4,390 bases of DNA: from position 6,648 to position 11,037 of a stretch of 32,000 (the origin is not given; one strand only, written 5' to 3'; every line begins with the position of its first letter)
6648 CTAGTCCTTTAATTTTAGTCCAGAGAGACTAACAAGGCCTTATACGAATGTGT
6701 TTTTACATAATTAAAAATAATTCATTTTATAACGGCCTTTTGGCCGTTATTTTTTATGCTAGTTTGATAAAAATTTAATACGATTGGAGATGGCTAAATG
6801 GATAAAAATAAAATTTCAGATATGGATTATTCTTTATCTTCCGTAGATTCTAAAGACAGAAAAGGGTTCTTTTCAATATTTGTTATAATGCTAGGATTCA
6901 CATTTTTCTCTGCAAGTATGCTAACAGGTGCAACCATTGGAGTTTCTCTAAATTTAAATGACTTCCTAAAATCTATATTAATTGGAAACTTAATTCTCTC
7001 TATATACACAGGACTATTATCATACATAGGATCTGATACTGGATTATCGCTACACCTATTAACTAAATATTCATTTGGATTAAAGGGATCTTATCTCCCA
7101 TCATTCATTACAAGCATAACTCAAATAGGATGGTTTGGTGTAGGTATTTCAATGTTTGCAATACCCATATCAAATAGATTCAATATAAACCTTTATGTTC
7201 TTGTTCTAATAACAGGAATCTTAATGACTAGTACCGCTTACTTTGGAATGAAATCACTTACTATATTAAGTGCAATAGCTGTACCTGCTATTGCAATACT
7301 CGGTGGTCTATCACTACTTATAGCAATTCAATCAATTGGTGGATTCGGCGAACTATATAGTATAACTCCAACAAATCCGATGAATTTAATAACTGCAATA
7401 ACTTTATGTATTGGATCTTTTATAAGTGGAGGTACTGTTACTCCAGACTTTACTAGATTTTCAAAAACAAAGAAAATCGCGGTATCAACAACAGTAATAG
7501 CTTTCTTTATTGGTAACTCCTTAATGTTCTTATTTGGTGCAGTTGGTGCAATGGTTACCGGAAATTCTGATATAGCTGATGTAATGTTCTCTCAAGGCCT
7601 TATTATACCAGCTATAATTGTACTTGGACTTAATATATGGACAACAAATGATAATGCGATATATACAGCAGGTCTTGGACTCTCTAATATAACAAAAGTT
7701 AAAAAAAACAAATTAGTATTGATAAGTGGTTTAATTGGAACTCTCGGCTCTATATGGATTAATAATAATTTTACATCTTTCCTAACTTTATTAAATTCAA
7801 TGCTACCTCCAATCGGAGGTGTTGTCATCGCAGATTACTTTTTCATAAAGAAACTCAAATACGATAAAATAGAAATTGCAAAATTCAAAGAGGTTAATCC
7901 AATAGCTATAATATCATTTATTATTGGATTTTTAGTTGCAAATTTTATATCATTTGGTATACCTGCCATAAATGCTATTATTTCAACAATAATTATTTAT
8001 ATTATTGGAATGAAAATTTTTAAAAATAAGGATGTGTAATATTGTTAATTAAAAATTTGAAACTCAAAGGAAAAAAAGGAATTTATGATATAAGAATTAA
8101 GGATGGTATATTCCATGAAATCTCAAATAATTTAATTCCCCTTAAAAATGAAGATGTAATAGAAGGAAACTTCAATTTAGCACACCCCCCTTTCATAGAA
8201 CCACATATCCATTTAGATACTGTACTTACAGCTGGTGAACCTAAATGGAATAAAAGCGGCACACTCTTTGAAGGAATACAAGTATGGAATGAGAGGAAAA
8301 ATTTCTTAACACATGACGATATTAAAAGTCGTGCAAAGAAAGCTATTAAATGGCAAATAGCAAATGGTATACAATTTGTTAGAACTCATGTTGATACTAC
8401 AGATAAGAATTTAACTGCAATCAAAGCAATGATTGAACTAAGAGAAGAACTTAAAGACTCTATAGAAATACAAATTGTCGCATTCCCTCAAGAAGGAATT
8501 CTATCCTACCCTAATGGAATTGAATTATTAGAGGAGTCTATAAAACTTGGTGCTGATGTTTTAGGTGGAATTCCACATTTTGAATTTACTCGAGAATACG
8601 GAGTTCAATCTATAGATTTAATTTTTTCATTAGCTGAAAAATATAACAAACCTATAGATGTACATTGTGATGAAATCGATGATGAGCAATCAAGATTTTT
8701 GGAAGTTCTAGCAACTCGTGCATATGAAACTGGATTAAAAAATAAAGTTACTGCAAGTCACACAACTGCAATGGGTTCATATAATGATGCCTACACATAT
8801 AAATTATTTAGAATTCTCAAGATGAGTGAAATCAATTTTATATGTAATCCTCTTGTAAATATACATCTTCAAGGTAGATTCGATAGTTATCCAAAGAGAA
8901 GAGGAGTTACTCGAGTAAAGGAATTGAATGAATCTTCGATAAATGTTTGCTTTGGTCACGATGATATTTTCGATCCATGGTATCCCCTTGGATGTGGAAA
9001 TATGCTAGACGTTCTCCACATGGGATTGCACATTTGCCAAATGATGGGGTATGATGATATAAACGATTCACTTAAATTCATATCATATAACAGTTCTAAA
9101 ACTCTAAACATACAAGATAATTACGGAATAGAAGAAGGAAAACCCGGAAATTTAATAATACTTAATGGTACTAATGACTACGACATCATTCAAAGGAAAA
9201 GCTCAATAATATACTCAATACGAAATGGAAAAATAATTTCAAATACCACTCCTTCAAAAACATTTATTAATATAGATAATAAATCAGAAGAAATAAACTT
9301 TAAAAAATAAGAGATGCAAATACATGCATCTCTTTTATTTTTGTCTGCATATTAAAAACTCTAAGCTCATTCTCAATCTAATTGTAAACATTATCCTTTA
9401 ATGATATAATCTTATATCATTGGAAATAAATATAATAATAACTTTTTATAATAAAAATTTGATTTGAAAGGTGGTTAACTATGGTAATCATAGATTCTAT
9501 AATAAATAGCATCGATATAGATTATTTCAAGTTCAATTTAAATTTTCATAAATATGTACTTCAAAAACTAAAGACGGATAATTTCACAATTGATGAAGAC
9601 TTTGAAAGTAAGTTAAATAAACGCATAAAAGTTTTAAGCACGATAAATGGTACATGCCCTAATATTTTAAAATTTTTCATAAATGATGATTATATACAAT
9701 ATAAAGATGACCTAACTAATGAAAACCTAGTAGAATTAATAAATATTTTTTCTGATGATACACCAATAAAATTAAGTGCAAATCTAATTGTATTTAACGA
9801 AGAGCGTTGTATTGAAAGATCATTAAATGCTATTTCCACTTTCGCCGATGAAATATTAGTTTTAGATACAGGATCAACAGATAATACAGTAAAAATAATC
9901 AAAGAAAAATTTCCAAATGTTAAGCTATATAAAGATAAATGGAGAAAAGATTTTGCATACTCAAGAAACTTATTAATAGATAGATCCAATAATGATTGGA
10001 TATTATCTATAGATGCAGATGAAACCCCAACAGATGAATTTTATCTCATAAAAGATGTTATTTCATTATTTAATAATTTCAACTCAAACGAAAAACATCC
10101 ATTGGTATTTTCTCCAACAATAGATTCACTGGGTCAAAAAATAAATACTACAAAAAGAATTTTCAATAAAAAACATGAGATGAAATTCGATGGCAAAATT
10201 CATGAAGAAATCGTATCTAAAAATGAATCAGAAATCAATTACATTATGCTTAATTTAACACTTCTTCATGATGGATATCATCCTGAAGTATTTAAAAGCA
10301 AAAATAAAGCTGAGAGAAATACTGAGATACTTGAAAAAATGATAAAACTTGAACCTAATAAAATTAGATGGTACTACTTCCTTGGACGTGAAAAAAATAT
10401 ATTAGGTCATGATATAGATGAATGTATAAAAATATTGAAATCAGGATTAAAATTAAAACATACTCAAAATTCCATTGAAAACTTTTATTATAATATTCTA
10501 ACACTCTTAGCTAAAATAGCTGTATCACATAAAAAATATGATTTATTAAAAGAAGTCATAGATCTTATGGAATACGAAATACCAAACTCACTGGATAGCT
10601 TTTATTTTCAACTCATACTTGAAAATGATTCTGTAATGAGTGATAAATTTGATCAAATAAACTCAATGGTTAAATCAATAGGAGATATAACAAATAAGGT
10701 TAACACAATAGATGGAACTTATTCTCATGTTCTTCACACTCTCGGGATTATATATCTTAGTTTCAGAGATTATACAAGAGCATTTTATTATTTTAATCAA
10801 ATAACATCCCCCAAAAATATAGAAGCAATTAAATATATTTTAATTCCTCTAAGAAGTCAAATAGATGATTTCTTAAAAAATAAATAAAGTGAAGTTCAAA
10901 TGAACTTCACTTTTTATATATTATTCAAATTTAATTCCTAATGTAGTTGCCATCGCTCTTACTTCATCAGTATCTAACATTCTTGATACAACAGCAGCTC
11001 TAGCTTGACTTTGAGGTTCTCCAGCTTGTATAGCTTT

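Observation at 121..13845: Three paralogous exported proteins ending in DUF4214-type repeats, next to a lone rmlB and a GT2-TPR glycosyltransferase: candidate uncharacterised surface-layer/glycoprotein system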

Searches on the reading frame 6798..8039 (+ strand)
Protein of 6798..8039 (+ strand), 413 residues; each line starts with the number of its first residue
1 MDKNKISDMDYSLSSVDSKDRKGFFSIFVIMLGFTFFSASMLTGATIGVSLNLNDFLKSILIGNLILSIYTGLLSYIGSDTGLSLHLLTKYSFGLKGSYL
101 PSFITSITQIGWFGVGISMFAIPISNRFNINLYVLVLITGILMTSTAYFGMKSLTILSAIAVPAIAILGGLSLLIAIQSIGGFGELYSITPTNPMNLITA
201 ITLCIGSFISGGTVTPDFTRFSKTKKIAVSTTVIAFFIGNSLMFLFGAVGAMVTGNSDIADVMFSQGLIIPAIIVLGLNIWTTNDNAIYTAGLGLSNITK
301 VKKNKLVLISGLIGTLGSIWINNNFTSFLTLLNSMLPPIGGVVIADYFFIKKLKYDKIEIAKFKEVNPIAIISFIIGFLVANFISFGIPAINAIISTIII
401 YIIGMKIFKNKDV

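Call 4: search_protein_families(library=pfam, proteins=[window:6798-8039:+], max_evalue=0.1)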
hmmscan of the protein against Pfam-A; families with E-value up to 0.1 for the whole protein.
window:6798-8039:+ (413 aa): 1 family
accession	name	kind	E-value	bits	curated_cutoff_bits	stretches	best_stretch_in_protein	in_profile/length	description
PF02133.21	Transp_cyt_pur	-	1.6e-50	172.6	23.5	1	19-383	5-415/440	Permease for cytosine/purines, uracil, thiamine, allantoin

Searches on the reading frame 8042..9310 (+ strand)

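Call 4: search_protein_families(library=pfam, proteins=[window:8042-9310:+], max_evalue=0.1)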
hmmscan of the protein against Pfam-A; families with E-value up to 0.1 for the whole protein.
window:8042-9310:+ (422 aa): 2 families
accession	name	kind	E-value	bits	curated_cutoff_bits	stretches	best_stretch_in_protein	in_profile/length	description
PF07969.17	Amidohydro_3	-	1.1e-46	160.8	29.7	1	48-399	11-471/472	Amidohydrolase family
PF01979.26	Amidohydro_1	-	4.9e-18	65.9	25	1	49-398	4-344/345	Amidohydrolase family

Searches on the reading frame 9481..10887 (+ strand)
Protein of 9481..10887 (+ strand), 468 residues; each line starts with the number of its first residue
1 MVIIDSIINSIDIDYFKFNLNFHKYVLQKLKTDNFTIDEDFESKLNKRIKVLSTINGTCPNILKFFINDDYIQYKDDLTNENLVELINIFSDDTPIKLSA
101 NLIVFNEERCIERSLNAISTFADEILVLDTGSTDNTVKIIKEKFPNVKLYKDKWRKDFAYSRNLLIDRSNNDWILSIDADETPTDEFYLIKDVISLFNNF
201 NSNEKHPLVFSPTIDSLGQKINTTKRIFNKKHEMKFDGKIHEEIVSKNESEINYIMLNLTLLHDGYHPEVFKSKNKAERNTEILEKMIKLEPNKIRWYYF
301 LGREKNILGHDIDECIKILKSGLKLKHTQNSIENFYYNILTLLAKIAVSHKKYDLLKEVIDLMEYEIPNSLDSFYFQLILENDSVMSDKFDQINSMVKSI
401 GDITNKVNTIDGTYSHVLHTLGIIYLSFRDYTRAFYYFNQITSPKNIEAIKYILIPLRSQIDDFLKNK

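Call 4: search_protein_families(library=pfam, proteins=[window:9481-10887:+], max_evalue=0.1)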
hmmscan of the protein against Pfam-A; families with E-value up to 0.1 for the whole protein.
window:9481-10887:+ (468 aa): 2 families
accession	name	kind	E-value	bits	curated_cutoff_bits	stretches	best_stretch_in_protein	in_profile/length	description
PF00535.33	Glycos_transf_2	-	1e-15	58.5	23.3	1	103-187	5-95/168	Glycosyl transferase family 2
PF13704.12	Glyco_tranf_2_4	-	1.2e-07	32.5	27.5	1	106-181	2-82/98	Glycosyl transferase family 2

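Call 8: search_protein_families(library=ncbifam, proteins=[window:9481-10887:+], max_evalue=0.1)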
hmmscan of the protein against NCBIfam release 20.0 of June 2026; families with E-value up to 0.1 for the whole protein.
window:9481-10887:+ (468 aa): 8 families
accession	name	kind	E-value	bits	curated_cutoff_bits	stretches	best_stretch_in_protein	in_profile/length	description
TIGR04195.1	S_glycosyl_SunS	equivalog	2.7e-60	204.4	350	1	69-455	30-411/421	SunS family peptide S-glycosyltransferase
NF038302.1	EPS_HpsE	equivalog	4.4e-05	22.6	300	1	118-186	29-102/307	hormogonium polysaccharide biosynthesis glycosyltransferase HpsE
NF007482.0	PRK10073.1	equivalog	0.00012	21.2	423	1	97-188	7-103/334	glycosyltransferase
TIGR04283.1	glyco_like_mftF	equivalog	0.00013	21.6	182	1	104-229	7-126/221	TIGR04283 family arsenosugar biosynthesis glycosyltransferase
NF045692.1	OglycostaseCruG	equivalog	0.0015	17.5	600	1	105-186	50-143/386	2'-O-glycosyltransferase CruG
NF010496.0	PRK13915.1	equivalog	0.021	13.9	262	1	97-142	32-83/307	glucosyl-3-phosphoglycerate synthase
TIGR04182.1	glyco_TIGR04182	equivalog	0.022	14.1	325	1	105-198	9-95/293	S-layer glycoprotein N-glycosyltransferase AglJ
TIGR03937.1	PgaC_IcaA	equivalog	0.029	13.3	422.3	1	99-181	48-136/407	poly-beta-1,6-N-acetyl-D-glucosamine synthase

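Call 41: search_solved_structures(query=window:9481-10887:+, max_evalue=0.01, show_alignments=1)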
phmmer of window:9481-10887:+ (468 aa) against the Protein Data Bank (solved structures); distinct sequences matched with E-value up to 0.01: 8.
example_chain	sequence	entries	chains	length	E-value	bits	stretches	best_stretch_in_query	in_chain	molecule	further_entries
7msk_A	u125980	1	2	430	1.2e-48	169.4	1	70-444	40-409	Glyco_trans_2-like domain-containing protein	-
7msn_A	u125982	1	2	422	9.8e-45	156.4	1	71-444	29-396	SPbeta prophage-derived glycosyltransferase SunS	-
7msp_A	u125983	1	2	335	1.2e-44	156.2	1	71-377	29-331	SPbeta prophage-derived glycosyltransferase SunS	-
22ao_A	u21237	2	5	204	4.8e-23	84.9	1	98-293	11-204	GmaR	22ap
7x9r_A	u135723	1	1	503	3.2e-08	36.1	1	238-444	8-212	Glycosyl transferase family 2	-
2z87_A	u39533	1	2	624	0.0001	24.5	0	109-181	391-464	Chondroitin synthase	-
2z86_A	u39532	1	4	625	0.0001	24.5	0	109-181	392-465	Chondroitin synthase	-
6p61_A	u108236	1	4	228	0.0013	20.9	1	102-200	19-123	Glycosyltransferase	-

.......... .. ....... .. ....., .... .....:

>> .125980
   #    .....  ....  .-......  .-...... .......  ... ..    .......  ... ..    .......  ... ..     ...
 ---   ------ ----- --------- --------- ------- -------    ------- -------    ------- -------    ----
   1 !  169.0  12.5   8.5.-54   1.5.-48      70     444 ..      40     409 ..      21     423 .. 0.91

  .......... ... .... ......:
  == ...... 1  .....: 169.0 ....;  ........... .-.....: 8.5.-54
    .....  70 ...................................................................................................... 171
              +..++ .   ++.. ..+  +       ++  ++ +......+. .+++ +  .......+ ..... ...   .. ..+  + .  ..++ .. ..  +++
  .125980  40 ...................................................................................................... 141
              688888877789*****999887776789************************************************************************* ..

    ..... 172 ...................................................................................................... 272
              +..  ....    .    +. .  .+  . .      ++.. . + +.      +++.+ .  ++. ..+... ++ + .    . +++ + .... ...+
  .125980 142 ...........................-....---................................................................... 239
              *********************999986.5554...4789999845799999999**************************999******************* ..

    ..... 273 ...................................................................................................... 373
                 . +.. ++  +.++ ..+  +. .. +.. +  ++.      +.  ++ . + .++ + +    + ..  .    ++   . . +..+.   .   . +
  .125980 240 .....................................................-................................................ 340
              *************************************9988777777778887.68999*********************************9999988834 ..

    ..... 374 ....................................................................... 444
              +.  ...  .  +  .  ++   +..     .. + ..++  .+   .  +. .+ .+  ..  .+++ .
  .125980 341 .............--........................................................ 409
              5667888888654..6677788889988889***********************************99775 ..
